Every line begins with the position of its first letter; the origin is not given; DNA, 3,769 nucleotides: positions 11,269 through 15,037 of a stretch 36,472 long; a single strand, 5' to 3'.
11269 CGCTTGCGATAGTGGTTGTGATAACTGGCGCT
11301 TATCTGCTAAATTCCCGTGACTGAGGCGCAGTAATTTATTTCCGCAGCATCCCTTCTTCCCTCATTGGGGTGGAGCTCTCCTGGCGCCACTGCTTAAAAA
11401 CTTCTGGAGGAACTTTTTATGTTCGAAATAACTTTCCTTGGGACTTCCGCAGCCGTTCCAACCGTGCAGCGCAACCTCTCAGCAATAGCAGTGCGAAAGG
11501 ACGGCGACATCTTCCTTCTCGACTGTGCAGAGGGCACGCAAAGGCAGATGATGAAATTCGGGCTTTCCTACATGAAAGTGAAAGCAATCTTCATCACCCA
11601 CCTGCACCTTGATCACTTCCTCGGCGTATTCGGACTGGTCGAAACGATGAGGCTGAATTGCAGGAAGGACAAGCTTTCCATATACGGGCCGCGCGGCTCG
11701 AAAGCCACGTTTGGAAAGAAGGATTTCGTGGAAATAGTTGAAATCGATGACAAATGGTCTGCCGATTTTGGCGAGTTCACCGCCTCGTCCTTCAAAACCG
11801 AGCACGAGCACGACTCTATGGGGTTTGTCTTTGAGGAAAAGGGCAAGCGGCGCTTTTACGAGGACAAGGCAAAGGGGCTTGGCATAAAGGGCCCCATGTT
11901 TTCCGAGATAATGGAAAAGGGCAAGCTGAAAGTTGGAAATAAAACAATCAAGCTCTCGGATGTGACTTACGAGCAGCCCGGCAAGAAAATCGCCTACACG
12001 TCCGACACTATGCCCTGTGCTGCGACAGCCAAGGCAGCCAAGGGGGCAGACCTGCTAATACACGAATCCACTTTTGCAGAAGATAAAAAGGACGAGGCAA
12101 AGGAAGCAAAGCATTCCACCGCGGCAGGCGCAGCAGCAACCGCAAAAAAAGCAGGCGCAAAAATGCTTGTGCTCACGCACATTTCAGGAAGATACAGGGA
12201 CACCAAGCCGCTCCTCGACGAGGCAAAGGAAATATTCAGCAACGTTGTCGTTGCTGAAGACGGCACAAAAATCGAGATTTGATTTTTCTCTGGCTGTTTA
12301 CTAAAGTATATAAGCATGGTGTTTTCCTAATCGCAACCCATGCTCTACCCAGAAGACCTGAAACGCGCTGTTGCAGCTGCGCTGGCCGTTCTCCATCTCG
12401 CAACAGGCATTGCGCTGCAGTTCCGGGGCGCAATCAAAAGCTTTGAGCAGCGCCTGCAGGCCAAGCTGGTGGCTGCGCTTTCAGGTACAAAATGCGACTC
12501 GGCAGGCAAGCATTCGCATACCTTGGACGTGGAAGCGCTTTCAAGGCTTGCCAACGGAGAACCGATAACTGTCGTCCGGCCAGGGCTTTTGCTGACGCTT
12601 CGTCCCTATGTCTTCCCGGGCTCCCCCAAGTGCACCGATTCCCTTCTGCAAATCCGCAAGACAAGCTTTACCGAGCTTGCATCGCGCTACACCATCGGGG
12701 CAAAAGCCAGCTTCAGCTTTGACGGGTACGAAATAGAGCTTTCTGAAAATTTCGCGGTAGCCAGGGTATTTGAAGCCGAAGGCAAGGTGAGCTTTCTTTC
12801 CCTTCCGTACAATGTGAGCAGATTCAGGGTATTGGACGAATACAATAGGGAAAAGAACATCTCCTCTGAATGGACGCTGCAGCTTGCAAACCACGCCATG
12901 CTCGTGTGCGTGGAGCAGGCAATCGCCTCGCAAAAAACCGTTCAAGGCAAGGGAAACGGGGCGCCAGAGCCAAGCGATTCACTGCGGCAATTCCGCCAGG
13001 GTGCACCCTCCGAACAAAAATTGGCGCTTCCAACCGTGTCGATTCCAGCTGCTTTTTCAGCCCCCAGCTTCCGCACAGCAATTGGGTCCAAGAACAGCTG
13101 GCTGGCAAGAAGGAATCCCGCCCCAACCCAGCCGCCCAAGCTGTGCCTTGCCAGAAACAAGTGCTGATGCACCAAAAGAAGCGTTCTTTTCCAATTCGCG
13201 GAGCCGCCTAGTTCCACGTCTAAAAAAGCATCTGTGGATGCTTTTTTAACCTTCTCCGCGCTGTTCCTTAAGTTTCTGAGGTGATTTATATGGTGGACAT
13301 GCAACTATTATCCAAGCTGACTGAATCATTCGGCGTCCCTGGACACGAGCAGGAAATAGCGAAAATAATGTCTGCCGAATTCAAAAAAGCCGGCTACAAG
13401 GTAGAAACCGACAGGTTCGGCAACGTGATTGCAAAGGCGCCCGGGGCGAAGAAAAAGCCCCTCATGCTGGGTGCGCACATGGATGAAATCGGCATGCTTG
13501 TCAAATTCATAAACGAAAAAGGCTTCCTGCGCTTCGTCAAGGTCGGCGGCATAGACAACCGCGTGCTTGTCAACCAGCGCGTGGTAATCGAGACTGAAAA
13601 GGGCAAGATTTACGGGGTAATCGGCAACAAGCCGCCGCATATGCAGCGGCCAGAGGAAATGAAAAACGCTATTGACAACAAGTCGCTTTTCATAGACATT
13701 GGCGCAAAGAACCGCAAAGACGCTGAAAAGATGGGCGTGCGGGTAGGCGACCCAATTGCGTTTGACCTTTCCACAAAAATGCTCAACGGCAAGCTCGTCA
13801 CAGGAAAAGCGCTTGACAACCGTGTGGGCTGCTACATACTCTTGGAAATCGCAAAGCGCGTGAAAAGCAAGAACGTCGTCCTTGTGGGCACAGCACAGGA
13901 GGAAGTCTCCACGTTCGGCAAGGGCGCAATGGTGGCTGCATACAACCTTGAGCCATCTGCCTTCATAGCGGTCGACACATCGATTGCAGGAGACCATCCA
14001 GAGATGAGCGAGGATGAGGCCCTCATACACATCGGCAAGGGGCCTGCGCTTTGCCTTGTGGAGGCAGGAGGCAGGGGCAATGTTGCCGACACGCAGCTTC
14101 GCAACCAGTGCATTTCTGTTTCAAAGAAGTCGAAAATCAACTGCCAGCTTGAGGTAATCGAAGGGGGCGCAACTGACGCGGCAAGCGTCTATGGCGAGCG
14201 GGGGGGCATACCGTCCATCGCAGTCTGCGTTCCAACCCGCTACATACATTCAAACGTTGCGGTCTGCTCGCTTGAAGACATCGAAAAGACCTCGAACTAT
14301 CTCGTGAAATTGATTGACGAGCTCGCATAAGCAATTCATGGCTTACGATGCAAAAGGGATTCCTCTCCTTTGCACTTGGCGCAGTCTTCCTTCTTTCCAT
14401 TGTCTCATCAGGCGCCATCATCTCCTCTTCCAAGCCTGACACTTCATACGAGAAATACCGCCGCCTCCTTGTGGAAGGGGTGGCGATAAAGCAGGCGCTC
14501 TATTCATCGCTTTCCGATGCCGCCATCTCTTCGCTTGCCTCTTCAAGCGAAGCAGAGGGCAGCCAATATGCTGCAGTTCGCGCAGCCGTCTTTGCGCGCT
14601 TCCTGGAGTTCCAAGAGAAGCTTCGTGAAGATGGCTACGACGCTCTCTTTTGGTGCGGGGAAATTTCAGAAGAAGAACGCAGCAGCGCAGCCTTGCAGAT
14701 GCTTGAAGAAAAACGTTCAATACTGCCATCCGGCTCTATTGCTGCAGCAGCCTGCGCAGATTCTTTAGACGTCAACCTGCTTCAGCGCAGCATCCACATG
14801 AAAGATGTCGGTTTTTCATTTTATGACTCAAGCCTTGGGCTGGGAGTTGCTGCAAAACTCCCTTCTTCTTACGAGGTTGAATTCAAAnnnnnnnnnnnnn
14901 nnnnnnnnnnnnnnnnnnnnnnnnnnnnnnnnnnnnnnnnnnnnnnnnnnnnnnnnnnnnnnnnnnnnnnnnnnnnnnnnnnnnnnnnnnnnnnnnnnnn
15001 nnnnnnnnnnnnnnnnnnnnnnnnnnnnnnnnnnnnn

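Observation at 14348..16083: Translationally coupled cassette of four prepilin-like proteins (candidate minor-pilin set) with no assembly machinery nearby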

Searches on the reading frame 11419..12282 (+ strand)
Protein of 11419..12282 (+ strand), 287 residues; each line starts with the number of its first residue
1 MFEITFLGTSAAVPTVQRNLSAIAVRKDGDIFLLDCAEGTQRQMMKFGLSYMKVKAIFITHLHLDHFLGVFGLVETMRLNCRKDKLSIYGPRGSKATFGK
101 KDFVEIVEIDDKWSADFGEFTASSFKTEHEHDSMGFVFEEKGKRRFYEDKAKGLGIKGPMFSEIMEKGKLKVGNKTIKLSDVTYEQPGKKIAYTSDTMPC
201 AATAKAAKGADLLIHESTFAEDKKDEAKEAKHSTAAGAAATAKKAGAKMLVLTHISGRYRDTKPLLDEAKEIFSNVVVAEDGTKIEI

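Call 21: search_protein_families(library=pfam, proteins=[window:11419-12282:+], max_evalue=0.01)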
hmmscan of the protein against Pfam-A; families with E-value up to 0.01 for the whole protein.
window:11419-12282:+ (287 aa): 4 families
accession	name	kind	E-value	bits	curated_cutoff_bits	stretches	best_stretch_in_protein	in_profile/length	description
PF12706.13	Lactamase_B_2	-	2.1e-21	76.9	27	2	32-147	3-139/200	Beta-lactamase superfamily domain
PF00753.33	Lactamase_B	-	4.2e-09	37.1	22.7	1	21-76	7-66/196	Metallo-beta-lactamase superfamily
PF13691.12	Lactamase_B_4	-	2.7e-08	33.8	27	1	14-67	6-61/63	tRNase Z endonuclease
PF23023.1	Anti-Pycsar_Apyc1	-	0.00029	20.8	50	1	3-71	4-71/250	Anti-Pycsar protein Apyc1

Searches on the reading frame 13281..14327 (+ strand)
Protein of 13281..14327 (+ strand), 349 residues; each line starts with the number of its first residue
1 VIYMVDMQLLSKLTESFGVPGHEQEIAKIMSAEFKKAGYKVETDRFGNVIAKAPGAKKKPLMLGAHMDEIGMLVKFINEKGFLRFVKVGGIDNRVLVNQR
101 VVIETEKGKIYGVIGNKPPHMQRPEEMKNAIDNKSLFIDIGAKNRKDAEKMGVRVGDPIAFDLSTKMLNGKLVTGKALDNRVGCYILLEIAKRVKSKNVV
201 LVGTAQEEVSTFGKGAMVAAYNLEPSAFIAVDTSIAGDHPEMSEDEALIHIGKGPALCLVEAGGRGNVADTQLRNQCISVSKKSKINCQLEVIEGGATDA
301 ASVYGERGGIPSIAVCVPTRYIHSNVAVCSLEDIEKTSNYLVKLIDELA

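Call 6: search_protein_families(library=pfam, proteins=[window:13281-14327:+], max_evalue=1)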
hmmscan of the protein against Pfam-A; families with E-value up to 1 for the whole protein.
window:13281-14327:+ (349 aa): 3 families
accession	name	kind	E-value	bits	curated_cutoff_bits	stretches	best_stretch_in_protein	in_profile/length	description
PF05343.19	Peptidase_M42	-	1.5e-92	310.2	23.2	1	47-338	1-290/292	M42 glutamyl aminopeptidase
PF04389.22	Peptidase_M28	-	7e-06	26.3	21.3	2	177-231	30-92/193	Peptidase family M28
PF01546.33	Peptidase_M20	-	3.9e-05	24.1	24.6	1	179-346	35-205/206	Peptidase family M20/M25/M40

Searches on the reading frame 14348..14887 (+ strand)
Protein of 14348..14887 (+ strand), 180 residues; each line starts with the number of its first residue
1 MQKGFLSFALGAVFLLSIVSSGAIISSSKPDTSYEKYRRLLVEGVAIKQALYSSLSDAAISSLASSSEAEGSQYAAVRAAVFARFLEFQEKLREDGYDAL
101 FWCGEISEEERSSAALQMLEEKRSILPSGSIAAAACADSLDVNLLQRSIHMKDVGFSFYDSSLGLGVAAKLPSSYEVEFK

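Call 6: search_protein_families(library=pfam, proteins=[window:14348-14887:+], max_evalue=1)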
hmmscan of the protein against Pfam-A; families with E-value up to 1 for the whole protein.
window:14348-14887:+ (180 aa): 0 families

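Call 7: search_protein_families(library=ncbifam, proteins=[window:14348-14887:+], max_evalue=1)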
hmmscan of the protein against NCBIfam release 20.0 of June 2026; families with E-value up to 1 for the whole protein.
window:14348-14887:+ (180 aa): 1 family
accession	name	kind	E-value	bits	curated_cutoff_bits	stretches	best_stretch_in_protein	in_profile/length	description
NF006734.0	PRK09266.1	subfamily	0.045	13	202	1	55-124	64-134/270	hypothetical protein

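Call 9: find_homologous_proteins(query=window:14348-14887:+, max_evalue=0.01)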
Query window:14348-14887:+ (180 aa): 10 proteins with E <= 0.01 among 989 candidates.
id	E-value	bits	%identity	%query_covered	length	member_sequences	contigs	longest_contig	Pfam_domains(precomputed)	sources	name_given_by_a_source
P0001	3.7e-104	364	100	100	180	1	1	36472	-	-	-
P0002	2.3e-91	322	87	100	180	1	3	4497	-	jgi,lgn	-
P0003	3.2e-82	292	79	100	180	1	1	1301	-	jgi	jgi:hypothetical protein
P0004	8.2e-81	288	79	100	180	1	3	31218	-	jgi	jgi:hypothetical protein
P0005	1.9e-50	189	56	99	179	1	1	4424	-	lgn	-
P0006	2.4e-50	189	53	99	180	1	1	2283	-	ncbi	-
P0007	2.9e-50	189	53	99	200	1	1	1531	-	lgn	-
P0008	1.1e-49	187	53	99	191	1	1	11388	-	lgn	-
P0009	2.8e-45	172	48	100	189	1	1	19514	-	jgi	-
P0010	1.6e-31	128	38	98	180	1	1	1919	-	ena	-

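Call 10: find_encoding_contigs(protein=P0004, flank=10000, max_places=3)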
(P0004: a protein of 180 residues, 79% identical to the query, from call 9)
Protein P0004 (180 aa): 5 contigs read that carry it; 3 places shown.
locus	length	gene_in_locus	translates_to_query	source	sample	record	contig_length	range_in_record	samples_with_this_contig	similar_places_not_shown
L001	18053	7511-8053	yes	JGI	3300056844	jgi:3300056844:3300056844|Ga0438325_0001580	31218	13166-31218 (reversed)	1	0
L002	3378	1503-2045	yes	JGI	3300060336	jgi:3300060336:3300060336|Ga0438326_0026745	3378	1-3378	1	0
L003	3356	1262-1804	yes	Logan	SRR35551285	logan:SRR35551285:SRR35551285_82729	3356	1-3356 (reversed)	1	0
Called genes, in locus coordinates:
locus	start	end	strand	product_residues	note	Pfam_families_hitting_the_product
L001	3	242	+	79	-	?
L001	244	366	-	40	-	-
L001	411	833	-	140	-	-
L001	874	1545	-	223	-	PF13483:Lactamase_B_3, PF12706:Lactamase_B_2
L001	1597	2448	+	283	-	-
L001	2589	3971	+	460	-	PF00152:tRNA-synt_2 (faint), PF01409:tRNA-synt_2d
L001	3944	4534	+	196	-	-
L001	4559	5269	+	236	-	-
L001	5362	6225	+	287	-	PF23023:Anti-Pycsar_Apyc1, PF00753:Lactamase_B, PF13691:Lactamase_B_4, PF12706:Lactamase_B_2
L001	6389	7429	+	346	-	PF05343:Peptidase_M42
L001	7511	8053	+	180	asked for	-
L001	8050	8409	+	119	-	-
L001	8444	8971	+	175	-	-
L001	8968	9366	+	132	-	-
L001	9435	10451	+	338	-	PF24025:Ig_DR_A0283-like (faint), PF10670:DUF4198 (weak), PF13620:CarboxypepD_reg (weak), PF13715:CarbopepD_reg_2 (faint)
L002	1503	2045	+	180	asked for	-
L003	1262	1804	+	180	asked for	-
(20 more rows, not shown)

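Call 11: find_encoding_contigs(protein=P0009, flank=10000, max_places=3)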
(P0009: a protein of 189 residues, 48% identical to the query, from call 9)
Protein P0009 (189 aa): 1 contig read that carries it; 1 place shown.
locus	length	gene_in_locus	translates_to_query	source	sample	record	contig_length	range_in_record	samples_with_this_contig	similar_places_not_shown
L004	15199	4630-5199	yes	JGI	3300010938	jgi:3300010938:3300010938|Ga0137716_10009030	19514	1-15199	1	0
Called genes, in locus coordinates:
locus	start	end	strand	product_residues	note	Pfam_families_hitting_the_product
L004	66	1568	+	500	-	-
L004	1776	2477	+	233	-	-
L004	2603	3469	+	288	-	PF23023:Anti-Pycsar_Apyc1, PF00753:Lactamase_B, PF13691:Lactamase_B_4 (weak), PF12706:Lactamase_B_2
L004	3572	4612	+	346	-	PF05343:Peptidase_M42, PF04389:Peptidase_M28 (faint), PF01546:Peptidase_M20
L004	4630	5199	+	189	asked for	-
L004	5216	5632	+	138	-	-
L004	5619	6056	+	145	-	-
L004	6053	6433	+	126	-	-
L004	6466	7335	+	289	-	-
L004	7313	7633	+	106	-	-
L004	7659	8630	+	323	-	PF02540:NAD_synthase (faint), PF06508:QueC (faint), PF00958:GMP_synt_C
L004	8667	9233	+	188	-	PF00117:GATase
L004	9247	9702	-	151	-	PF04307:YdjM (weak)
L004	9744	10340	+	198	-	PF13635:DUF4143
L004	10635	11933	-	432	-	-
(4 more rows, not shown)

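Call 12: find_encoding_contigs(protein=P0008, flank=10000, max_places=3)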
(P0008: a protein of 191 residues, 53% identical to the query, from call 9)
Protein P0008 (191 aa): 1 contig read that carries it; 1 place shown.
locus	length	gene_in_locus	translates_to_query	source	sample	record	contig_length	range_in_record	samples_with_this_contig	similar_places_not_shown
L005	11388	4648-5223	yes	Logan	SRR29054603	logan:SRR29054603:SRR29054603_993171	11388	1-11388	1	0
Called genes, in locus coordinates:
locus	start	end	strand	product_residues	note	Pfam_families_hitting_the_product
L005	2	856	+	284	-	?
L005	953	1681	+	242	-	-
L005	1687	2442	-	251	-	PF01739:CheR (weak)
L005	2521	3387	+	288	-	PF13691:Lactamase_B_4, PF23023:Anti-Pycsar_Apyc1, PF00753:Lactamase_B, PF12706:Lactamase_B_2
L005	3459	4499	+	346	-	PF05343:Peptidase_M42, PF04389:Peptidase_M28 (faint), PF01546:Peptidase_M20 (weak)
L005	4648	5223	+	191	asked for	-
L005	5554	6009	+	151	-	-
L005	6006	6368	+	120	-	-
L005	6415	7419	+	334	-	PF13620:CarboxypepD_reg (weak)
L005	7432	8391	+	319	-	PF02540:NAD_synthase (weak), PF03054:tRNA_Me_trans (faint), PF00958:GMP_synt_C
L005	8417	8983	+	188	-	PF00117:GATase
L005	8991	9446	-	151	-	PF00882:Zn_dep_PLPC (weak)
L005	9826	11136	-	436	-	-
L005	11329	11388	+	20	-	?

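Call 13: find_encoding_contigs(protein=P0006, flank=10000, max_places=3)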
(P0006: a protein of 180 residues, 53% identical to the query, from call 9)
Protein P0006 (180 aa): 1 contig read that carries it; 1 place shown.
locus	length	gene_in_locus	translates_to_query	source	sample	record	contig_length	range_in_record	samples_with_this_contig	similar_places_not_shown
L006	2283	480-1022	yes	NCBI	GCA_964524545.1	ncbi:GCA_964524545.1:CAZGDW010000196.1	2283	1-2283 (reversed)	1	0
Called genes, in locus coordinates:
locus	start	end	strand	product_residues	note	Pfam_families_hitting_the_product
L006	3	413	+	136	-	?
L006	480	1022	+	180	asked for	-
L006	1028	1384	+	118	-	-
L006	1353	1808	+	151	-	-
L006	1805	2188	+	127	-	-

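Call 14: find_encoding_contigs(protein=P0005, flank=10000, max_places=3)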
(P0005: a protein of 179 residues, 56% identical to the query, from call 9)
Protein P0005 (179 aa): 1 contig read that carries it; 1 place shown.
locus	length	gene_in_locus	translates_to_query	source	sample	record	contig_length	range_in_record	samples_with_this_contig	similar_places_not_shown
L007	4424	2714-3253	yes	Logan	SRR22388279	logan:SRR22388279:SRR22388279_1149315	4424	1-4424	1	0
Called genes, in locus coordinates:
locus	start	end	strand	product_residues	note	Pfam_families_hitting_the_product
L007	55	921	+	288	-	PF13691:Lactamase_B_4, PF23023:Anti-Pycsar_Apyc1, PF00753:Lactamase_B, PF12706:Lactamase_B_2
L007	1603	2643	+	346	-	PF05343:Peptidase_M42, PF04389:Peptidase_M28 (faint), PF01546:Peptidase_M20 (weak)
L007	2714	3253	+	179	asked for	-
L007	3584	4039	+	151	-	-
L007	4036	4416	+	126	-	-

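Call 15: find_encoding_contigs(protein=P0010, flank=10000, max_places=3)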
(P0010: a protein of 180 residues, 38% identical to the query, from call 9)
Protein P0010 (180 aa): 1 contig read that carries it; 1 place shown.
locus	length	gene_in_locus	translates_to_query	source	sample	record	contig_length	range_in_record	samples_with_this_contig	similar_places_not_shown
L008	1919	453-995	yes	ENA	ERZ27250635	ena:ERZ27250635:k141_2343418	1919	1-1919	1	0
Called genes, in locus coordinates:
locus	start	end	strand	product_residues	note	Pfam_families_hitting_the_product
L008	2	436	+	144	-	?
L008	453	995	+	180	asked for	-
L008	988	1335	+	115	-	-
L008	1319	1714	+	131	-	-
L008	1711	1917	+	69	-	?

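Call 24: find_related_loci(query=A1, collection=genome_contigs, flank=10000)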
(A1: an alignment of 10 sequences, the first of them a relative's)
Query A1 (180 aa) in genome_contigs; peptide patterns used: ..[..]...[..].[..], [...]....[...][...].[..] (x = any residue, [..] = any of these).
15 stretches matched a pattern; 1 encode a relative of the query (tblastn E <= 1e-3); 1 distinct loci.
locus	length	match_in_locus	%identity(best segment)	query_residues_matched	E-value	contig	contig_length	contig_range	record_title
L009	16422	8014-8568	48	1-180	4e-50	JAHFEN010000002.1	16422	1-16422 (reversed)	MAG: Candidatus Micrarchaeota archaeon isolate nzgw27 NODE_4096_length_16423_cov_2.127530, whole genome shotgun sequence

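Call 30: predict_structure(alignment_id=A1)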
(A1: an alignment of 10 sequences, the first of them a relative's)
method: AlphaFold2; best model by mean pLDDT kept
length: 180 residues; sequences in the alignment: 10
mean_pLDDT: 85.6   pTM: 0.74
mean pLDDT of the five models: 85.6, 84.4, 84.0, 83.6, 82.3
residues with pLDDT >= 90: 115; 70-90: 28; 50-70: 37; < 50: 0
segments of 3 or more residues with pLDDT < 50: none
pLDDT, mean of each block of 10 residues (from residue 1): 61 65 56 79 91 95 79 90 97 94 94 96 96 95 92 94 92 75
secondary structure, 60 per line:
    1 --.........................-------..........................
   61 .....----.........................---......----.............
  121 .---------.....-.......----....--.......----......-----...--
elements in order: H3-27 H35-65 H70-94 E98-103 H108-121 E140-143 E148-151 E154-160 E165-170 E176-178

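Call 35: fold_search(model_id=the predicted structure, library=pdb)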
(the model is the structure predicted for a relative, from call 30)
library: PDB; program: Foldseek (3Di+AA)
matches with E <= 10: 118; with E <= 0.001: 0
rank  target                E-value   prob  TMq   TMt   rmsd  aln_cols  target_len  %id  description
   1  9lul_H                2.0e-01  0.08  0.17  0.09  27.2       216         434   11  Local refinement of stacked like DDB1-DDA1-DET1-Ube2e2-COP1 complex (layer 1) (released 2026-01-28)
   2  9jk9_A                5.8e-01  0.09  0.24  0.13  21.4       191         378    9  Human VANGL1 in complex with a PK1 peptide (residues 745-790) (released 2024-12-25)
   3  5k36_K                5.8e-01  0.06  0.16  0.04  13.0       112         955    5  Structure of an eleven component nuclear RNA exosome complex bound to RNA (released 2016-11-02)
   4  9jk6_A                7.1e-01  0.06  0.22  0.12  24.1       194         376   12  Human VANGL1 hexamer (released 2024-12-25)
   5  5c0w_J                7.6e-01  0.04  0.15  0.04  13.1       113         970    6  Structure of a 12-subunit nuclear exosome complex bound to single-stranded RNA substrates (released 2015-07-29)
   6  7aju_EK               7.6e-01  0.04  0.15  0.04  13.1       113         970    6  Cryo-EM structure of the 90S-exosome super-complex (state Post-A1-exosome) (released 2020-12-30)
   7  9lul_W                1.1e+00  0.04  0.18  0.09  25.9       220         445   14  Local refinement of stacked like DDB1-DDA1-DET1-Ube2e2-COP1 complex (layer 1) (released 2026-01-28)
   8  9w90_C                1.1e+00  0.03  0.17  0.09  26.6       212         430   10  DDB1-DDA1-DET1-Ube2e2-COP1-c-Jun-STK40 complex (released 2026-01-28)
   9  3rgc_B                1.7e+00  0.03  0.12  0.09  18.2       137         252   13  The virulence factor PEB4 and the periplasmic protein Cj1289 are two structurally related SurA-like chaperones in the  (released 2011-04-27)
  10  2x0l_A                1.8e+00  0.04  0.22  0.08  45.6       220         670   13  Crystal structure of a neuro-specific splicing variant of human histone lysine demethylase LSD1. (released 2010-03-02)
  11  6y2z_A                1.9e+00  0.14  0.16  0.10   7.3        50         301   20  NG domain of human SRP54 (released 2020-09-23)
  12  9cxh_A                2.0e+00  0.06  0.25  0.06  19.5       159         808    9  Structure of PDE6C in complex with the rod inhibitory p gamma subunit in the presence of cGMP (released 2024-12-18)
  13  5lfk_B                2.0e+00  0.03  0.22  0.18  17.0       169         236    8  Crystal structure of CpxAHDC (hemiphosphorylated form) (released 2017-06-07)
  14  9mb9_R                2.3e+00  0.04  0.16  0.06   9.8        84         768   17  Cryo-EM structure of Gi-bound GPCR (released 2025-10-01)
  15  9cy7_B                2.5e+00  0.01  0.14  0.05  15.2       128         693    9  Structure of S.pombe Dis3L2 in complex with oligoU RNA substrate (released 2025-08-06)
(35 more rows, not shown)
